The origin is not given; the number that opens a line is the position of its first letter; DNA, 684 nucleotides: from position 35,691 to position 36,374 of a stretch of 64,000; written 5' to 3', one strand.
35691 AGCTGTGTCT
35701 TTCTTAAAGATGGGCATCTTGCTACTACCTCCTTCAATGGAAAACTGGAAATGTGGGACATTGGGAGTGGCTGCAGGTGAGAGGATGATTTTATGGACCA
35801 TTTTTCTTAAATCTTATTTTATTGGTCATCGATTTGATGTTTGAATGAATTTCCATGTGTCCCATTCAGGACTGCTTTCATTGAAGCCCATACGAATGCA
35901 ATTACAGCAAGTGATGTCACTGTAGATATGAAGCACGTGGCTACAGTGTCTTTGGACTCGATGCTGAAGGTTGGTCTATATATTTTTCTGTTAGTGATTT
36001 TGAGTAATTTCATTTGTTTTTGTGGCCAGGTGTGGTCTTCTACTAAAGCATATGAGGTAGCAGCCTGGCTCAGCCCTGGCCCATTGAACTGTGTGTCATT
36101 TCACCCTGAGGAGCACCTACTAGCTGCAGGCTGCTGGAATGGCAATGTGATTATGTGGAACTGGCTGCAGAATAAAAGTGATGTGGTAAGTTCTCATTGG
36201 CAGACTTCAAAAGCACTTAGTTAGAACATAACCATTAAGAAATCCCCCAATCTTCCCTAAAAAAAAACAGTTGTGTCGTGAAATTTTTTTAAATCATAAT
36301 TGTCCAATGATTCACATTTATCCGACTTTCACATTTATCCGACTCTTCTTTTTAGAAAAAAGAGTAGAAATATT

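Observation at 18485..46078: Complete TEP1 (telomerase/vault-associated NACHT-WD40 protein) orthologue reconstructed as 53 phase-consistent exons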

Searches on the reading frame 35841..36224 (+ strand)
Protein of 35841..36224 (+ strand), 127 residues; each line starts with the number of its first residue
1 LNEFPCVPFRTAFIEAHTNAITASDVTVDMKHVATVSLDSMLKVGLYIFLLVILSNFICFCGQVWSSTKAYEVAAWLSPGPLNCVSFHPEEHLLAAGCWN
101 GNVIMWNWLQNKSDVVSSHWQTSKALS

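Call 4: search_protein_families(library=pfam, proteins=[window:35841-36224:+], max_evalue=0.01)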
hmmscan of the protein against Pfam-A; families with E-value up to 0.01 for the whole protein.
window:35841-36224:+ (127 aa): 10 families
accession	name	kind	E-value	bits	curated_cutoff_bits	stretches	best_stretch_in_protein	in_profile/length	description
PF00400.38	WD40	-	7.5e-10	39.4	27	1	81-107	13-39/39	WD domain, G-beta repeat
PF23383.1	Beta-prop_IFT140_1st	-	4.7e-05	22.7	27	1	82-120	326-368/406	IFT140 first beta-propeller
PF24814.1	WD40_Prp19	-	0.0003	20.4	320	1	81-112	137-168/281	Prp19 WD40 domain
PF25173.1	Beta-prop_WDR3_1st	-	0.00052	20.2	154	0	64-116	13-66/184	WDR3 first beta-propeller domain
PF24796.1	WDR55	-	0.00062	19.3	200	1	84-114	12-42/296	WDR55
PF23414.1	Beta-prop_EML_2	-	0.00079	19.3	90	1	64-108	24-68/266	Echinoderm microtubule-associated protein second beta-propeller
PF24807.1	WD40_CDC20-Fz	-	0.0017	18.1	200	0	80-113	52-85/292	CDC20/Fizzy WD40 domain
PF25174.1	Beta-prop_THOC3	-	0.002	17.6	305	0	79-96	254-271/272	THOC3 beta-propeller domain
PF24817.1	WD40_WDHD1_1st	-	0.0051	16.5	109.9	0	80-113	129-162/291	WDHD1 first WD40 domain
PF25047.1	Beta-prop_TEP1_2nd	-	0.0092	15.6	89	0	80-117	91-128/255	TEP-1 second beta-propeller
